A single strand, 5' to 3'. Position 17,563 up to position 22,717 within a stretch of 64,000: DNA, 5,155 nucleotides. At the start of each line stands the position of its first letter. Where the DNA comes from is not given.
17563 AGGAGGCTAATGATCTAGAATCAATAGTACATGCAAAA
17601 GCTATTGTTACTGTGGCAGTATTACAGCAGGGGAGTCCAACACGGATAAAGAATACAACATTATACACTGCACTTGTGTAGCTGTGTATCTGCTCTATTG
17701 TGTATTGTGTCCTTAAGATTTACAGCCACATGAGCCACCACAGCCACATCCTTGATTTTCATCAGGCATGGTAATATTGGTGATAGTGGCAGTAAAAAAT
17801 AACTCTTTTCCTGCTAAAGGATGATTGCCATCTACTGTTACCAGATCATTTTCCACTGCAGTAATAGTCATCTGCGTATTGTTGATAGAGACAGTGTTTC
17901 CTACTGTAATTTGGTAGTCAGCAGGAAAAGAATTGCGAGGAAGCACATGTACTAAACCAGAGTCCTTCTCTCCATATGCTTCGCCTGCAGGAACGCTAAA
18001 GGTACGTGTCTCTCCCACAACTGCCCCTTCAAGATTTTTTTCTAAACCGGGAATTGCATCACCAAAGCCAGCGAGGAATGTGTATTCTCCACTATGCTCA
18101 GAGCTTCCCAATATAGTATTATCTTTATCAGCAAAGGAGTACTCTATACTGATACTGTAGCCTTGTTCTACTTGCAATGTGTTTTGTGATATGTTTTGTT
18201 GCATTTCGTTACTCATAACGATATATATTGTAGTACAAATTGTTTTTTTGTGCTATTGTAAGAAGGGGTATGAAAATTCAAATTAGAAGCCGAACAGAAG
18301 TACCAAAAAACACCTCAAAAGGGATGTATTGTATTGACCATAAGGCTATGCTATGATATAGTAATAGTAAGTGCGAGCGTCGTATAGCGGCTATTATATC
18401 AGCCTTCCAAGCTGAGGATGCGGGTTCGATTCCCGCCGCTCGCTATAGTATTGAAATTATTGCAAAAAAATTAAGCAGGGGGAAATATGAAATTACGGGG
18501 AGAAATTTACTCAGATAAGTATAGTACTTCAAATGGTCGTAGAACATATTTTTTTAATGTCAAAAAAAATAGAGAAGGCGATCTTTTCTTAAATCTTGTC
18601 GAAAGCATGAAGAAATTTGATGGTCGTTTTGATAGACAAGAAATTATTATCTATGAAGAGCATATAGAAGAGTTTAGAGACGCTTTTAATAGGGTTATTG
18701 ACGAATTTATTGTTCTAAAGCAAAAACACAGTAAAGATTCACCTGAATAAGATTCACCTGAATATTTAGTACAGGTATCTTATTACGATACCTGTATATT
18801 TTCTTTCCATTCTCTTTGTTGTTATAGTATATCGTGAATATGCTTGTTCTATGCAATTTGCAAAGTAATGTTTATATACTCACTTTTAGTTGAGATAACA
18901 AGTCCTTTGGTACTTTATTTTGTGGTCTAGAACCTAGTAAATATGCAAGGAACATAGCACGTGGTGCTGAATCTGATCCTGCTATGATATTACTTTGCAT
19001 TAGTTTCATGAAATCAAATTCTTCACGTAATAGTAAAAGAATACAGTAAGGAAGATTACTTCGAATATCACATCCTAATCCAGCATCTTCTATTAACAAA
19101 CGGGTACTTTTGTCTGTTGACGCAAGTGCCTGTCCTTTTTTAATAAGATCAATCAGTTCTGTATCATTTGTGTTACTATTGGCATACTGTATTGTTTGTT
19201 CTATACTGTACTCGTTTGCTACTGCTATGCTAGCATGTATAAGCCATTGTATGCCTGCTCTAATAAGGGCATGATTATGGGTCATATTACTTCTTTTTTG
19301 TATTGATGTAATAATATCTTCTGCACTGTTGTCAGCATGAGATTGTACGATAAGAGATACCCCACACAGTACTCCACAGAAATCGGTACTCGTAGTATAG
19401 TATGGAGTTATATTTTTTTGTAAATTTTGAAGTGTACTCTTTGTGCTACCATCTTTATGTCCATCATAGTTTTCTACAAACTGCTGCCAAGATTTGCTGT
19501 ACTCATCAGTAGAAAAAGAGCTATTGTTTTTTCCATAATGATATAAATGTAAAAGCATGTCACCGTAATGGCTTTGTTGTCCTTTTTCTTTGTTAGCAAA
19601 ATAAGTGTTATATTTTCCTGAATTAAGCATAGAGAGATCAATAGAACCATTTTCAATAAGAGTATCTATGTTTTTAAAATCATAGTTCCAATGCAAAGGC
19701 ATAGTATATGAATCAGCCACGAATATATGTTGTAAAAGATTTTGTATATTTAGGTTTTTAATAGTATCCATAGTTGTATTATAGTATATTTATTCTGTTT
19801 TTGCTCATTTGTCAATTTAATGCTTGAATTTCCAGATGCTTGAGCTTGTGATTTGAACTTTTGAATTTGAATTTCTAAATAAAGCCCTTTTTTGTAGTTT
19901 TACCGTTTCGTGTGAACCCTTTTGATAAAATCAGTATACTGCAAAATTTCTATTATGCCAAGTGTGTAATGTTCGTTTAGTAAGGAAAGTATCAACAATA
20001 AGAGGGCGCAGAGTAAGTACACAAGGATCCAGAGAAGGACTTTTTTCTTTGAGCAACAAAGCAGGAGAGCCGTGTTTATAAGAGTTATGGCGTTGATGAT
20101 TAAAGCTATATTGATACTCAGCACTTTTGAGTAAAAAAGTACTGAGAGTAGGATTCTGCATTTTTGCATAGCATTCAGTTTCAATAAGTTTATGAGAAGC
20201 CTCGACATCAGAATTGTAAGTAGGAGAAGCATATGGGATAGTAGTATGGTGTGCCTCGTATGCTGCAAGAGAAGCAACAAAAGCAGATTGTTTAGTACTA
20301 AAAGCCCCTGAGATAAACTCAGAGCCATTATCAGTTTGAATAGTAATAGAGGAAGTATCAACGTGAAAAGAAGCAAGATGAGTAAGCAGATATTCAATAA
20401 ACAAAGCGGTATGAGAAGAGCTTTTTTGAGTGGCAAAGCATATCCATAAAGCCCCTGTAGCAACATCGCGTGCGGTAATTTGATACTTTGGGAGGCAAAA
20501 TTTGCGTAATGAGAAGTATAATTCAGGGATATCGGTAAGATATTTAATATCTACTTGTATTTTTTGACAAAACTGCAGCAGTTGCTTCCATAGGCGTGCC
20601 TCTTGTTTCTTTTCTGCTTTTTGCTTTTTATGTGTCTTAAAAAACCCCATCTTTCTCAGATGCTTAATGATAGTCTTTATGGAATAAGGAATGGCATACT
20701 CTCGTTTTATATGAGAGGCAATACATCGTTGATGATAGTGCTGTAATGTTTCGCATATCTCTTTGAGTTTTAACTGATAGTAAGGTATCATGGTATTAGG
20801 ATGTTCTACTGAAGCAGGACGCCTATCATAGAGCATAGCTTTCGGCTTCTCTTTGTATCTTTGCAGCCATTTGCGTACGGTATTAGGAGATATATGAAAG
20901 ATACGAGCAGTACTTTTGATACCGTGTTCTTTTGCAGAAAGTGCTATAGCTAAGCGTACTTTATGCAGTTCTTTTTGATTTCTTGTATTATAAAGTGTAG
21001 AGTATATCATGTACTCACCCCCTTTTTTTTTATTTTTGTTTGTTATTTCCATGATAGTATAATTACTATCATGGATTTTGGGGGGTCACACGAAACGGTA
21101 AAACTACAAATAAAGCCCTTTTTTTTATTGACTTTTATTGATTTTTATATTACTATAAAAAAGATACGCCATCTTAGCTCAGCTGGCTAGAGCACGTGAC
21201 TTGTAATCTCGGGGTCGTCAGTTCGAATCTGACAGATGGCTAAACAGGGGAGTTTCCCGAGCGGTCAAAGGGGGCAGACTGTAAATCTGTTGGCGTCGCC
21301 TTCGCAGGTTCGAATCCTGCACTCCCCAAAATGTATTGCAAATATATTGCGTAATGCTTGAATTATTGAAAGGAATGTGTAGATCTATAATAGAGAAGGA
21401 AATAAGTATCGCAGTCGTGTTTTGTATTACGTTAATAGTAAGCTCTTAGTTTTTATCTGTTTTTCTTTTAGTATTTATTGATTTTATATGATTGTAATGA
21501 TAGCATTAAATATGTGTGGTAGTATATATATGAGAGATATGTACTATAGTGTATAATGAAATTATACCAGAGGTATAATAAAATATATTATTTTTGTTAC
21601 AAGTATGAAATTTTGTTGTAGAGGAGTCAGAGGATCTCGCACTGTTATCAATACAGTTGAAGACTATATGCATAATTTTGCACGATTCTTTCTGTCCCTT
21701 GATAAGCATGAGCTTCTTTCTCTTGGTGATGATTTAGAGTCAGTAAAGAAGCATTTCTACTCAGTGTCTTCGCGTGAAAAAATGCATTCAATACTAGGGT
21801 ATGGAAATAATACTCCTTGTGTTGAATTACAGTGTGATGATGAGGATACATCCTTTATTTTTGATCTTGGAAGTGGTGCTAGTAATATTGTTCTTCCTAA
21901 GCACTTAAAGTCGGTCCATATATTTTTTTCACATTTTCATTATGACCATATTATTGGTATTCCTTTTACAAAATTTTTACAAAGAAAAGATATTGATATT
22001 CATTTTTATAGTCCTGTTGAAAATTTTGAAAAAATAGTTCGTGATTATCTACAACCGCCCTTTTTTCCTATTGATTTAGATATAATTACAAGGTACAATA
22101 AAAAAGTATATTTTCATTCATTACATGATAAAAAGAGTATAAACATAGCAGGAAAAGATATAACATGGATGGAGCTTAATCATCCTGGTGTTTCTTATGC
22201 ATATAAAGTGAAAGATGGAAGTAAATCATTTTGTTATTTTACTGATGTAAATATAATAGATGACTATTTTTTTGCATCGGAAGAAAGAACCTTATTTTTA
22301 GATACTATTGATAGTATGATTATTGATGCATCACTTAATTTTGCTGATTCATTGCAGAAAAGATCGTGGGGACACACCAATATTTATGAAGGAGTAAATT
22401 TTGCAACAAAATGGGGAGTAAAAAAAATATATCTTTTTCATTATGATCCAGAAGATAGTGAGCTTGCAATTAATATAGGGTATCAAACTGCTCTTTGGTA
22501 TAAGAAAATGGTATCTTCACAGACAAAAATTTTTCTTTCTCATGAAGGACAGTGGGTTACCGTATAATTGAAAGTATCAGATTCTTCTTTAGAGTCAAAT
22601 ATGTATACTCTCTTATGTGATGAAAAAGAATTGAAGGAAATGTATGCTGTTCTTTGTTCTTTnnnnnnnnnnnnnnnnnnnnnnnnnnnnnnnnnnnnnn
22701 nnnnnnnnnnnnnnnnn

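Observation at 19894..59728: Two near-identical 1214-bp IS481-like copies in inverted orientation bracket ~37 kb that includes essential genes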

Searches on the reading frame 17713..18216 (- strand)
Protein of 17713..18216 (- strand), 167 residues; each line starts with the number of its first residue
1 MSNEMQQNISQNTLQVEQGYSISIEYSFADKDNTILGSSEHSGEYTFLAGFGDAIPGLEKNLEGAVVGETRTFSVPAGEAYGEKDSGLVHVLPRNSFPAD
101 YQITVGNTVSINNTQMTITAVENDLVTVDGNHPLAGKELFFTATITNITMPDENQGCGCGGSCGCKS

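Call 8: search_protein_families(library=pfam, proteins=[window:17713-18216:-])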
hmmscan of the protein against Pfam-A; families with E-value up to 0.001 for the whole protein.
window:17713-18216:- (167 aa): 1 family
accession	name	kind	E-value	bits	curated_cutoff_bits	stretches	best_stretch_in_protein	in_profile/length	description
PF00254.34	FKBP_C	-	1.3e-09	38.6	21.1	1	16-87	5-78/94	FKBP-type peptidyl-prolyl cis-trans isomerase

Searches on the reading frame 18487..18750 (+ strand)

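Call 8: search_protein_families(library=pfam, proteins=[window:18487-18750:+])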
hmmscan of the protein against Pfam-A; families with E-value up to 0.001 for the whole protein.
window:18487-18750:+ (87 aa): 2 families
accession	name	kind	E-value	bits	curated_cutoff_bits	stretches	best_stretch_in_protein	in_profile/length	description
PF11680.14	DUF3276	-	1.5e-12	48.2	23.1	1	6-78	11-84/131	Protein of unknown function (DUF3276)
PF04845.19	PurA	-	2.2e-05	24.4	25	1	17-85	91-159/219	PurA ssDNA and RNA-binding protein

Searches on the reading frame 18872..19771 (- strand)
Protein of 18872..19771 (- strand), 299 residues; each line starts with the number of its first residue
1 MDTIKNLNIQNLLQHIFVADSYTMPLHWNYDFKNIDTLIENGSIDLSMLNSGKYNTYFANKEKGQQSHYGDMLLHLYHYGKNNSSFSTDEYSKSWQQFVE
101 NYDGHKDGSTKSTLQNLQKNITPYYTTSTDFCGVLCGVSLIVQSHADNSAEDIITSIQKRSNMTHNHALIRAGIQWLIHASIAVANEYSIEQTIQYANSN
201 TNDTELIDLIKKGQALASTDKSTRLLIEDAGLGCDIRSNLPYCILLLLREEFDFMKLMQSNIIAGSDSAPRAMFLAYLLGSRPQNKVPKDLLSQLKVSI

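Call 8: search_protein_families(library=pfam, proteins=[window:18872-19771:-])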
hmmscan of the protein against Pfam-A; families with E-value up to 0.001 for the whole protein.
window:18872-19771:- (299 aa): 1 family
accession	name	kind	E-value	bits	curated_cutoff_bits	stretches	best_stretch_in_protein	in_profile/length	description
PF03747.19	ADP_ribosyl_GH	-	1.3e-21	78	26.2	1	17-281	7-277/287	ADP-ribosylglycohydrolase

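Call 18: find_encoding_contigs(protein=window:18872-19771:-, flank=10000, max_places=10)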
Protein window:18872-19771:- (299 aa): no gene with exactly this product is on record in the collection.

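Call 29: list_cluster_members(proteins=[window:18872-19771:-, window:21605-22567:+, window:22819-24726:+, window:24849-26981:+, window:18487-18750:+, window:55630-58044:+, window:60114-61724:+, window:54131-54841:-, window:54874-55218:-, window:61764-62627:+])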
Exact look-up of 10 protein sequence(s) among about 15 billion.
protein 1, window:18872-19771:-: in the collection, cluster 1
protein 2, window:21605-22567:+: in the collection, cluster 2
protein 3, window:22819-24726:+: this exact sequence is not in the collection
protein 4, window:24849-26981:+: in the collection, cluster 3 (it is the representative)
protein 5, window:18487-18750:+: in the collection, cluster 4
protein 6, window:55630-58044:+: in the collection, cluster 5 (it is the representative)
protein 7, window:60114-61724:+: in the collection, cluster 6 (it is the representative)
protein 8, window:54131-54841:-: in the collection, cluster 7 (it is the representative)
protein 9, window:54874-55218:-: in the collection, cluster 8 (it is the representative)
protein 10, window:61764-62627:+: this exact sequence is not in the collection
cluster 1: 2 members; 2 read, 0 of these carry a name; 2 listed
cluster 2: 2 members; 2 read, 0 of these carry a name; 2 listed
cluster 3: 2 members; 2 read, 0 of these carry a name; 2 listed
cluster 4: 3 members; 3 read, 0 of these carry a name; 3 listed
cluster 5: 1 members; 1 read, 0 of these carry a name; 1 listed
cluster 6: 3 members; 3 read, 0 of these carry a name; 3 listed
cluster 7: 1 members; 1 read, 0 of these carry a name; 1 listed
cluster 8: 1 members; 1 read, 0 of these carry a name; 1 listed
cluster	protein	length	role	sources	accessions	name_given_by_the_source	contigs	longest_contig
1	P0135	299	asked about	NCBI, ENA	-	-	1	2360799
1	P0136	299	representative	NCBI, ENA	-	-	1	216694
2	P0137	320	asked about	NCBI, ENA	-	-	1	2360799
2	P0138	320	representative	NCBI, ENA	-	-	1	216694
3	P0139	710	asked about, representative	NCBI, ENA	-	-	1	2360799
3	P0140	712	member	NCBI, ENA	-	-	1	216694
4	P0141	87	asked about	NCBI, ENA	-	-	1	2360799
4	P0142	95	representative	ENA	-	-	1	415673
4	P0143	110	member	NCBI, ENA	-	-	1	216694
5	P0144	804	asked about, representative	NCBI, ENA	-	-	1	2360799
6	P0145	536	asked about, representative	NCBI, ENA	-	-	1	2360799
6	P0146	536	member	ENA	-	-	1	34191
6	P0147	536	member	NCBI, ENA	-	-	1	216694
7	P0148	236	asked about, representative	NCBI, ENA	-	-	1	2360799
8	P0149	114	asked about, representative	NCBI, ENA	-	-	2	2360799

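Call 30: find_encoding_contigs(protein=P0136, flank=10000, max_places=4)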
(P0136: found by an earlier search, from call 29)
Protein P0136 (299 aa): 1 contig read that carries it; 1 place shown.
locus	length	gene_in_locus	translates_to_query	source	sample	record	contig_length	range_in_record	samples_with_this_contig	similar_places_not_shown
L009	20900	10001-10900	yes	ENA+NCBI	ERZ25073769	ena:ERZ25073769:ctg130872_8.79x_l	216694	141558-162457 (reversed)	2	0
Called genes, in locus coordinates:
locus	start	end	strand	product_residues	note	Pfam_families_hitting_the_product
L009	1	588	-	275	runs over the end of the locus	PF04085:MreC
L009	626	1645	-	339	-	PF06723:MreB_Mbl, PF00022:Actin (faint), PF25216:Volactin (weak), PF00012:HSP70, PF14450:FtsA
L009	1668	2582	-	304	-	PF13428:TPR_14 (faint), PF00515:TPR_1 (faint), PF07719:TPR_2 (faint), PF13424:TPR_12 (faint), PF13181:TPR_8 (faint), PF25063:ARM_TT21_C (weak), PF13432:TPR_16 (weak)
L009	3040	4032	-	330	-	PF02591:Zn_ribbon_9 (weak)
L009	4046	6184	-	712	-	PF00140:Sigma70_r1_2, PF04542:Sigma70_r2, PF04539:Sigma70_r3, PF04545:Sigma70_r4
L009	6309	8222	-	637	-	PF01807:Zn_ribbon_DnaG, PF08275:DNAG_N, PF01751:Toprim, PF13155:Toprim_2, PF13362:Toprim_3, PF13662:Toprim_4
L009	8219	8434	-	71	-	-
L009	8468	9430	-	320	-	PF12706:Lactamase_B_2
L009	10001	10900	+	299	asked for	PF03747:ADP_ribosyl_GH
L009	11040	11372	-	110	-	PF11680:DUF3276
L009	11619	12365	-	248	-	PF13795:HupE_UreJ_2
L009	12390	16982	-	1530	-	PF25059:FN3_DSCAM-DSCAML_C (faint), PF00041:fn3 (weak), PF03382:DUF285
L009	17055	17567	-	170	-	PF01467:CTP_transf_like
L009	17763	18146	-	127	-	PF02021:UPF0102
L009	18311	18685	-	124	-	PF01245:Ribosomal_L19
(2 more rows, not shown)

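Call 31: find_encoding_contigs(protein=P0147, flank=10000, max_places=4)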
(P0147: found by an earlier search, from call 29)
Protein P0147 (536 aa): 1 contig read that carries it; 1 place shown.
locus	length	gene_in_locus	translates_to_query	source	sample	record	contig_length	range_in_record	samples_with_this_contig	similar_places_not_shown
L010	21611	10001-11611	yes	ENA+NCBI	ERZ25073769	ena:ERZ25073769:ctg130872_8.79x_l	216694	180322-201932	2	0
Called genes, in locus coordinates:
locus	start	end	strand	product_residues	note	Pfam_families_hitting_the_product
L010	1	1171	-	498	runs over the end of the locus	PF13185:GAF_2 (weak), PF01590:GAF, PF00158:Sigma54_activat, PF14532:Sigma54_activ_2, PF25601:AAA_lid_14, PF02954:HTH_8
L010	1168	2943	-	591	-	PF00224:PK, PF02887:PK_C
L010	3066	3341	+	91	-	-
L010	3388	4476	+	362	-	-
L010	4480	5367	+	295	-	-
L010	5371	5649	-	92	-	PF05164:ZapA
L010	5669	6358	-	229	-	-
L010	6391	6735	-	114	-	PF00453:Ribosomal_L20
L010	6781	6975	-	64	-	PF01632:Ribosomal_L35p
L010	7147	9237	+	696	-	PF13371:TPR_9, PF13424:TPR_12, PF00515:TPR_1, PF13181:TPR_8, PF13414:TPR_11, PF13432:TPR_16, PF00515:TPR_1, PF07719:TPR_2, +68 more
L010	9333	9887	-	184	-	-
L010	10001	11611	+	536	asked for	PF00091:Tubulin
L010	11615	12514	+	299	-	PF02899:Phage_int_SAM_1, PF00589:Phage_integrase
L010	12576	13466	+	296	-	PF02481:DNA_processg_A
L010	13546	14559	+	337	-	PF02899:Phage_int_SAM_1, PF13495:Phage_int_SAM_4 (weak), PF00589:Phage_integrase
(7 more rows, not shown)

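Call 32: find_encoding_contigs(protein=P0142, flank=10000, max_places=4)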
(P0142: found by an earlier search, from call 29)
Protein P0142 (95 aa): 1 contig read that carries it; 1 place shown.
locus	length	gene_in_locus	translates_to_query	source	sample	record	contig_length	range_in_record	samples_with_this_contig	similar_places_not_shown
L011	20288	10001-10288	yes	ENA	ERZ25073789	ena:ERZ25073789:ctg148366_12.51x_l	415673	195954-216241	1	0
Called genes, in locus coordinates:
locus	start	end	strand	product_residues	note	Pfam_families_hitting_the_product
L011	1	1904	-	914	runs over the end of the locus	-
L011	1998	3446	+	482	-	PF00330:Aconitase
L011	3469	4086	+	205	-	PF00694:Aconitase_C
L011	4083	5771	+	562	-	PF00920:ILVD_EDD_N, PF24877:ILV_EDD_C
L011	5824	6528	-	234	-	PF01182:Glucosamine_iso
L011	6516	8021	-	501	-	PF00479:G6PD_N, PF02781:G6PD_C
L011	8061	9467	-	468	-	PF03446:NAD_binding_2, PF00393:6PGD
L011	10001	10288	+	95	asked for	PF04845:PurA (weak), PF11680:DUF3276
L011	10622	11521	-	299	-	PF03747:ADP_ribosyl_GH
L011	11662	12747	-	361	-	PF01734:Patatin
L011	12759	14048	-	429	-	-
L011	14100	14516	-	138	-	-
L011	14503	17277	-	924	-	PF02463:SMC_N, PF13175:AAA_15, PF13304:AAA_21 (weak), PF13555:AAA_29 (weak)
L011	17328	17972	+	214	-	PF01351:RNase_HII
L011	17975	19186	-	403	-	PF01476:LysM, PF01551:Peptidase_M23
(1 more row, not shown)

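Call 33: find_encoding_contigs(protein=P0146, flank=10000, max_places=4)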
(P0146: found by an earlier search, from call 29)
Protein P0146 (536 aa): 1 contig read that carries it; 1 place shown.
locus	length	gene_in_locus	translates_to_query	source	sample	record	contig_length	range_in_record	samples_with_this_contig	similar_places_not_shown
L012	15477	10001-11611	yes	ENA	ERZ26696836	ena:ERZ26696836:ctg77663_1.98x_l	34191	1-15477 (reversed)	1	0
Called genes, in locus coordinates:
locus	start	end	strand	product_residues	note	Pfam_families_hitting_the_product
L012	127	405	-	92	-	PF05164:ZapA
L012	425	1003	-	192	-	-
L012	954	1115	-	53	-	-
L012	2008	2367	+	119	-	-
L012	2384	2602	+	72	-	PF06114:Peptidase_M78 (weak)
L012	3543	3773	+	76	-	PF12762:DDE_Tnp_IS1595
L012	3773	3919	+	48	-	-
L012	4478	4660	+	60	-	PF13371:TPR_9, PF13414:TPR_11, PF13424:TPR_12 (weak), PF13432:TPR_16, PF13431:TPR_17 (weak), PF00515:TPR_1, PF07719:TPR_2, PF13181:TPR_8, +3 more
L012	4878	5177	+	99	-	PF07719:TPR_2 (faint), PF13414:TPR_11 (weak)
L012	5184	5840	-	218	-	PF12762:DDE_Tnp_IS1595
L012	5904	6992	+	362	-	PF11185:DUF2971 (weak)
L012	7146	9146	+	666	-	PF00515:TPR_1, PF13414:TPR_11, PF00515:TPR_1, PF13424:TPR_12, PF13414:TPR_11, PF13431:TPR_17, PF00515:TPR_1, PF07719:TPR_2, +42 more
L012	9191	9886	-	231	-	PF24838:8xMP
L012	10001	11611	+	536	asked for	PF00091:Tubulin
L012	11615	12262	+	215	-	PF02899:Phage_int_SAM_1, PF00589:Phage_integrase (weak)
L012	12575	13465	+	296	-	PF02481:DNA_processg_A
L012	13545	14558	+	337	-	PF02899:Phage_int_SAM_1, PF13495:Phage_int_SAM_4 (weak), PF00589:Phage_integrase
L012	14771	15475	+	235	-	?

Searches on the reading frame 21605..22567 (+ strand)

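Call 8: search_protein_families(library=pfam, proteins=[window:21605-22567:+])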
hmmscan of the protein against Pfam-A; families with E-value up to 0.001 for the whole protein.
window:21605-22567:+ (320 aa): 1 family
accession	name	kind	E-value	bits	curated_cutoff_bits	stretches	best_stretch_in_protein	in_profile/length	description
PF12706.13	Lactamase_B_2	-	2.2e-13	50.7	27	1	104-280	31-200/200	Beta-lactamase superfamily domain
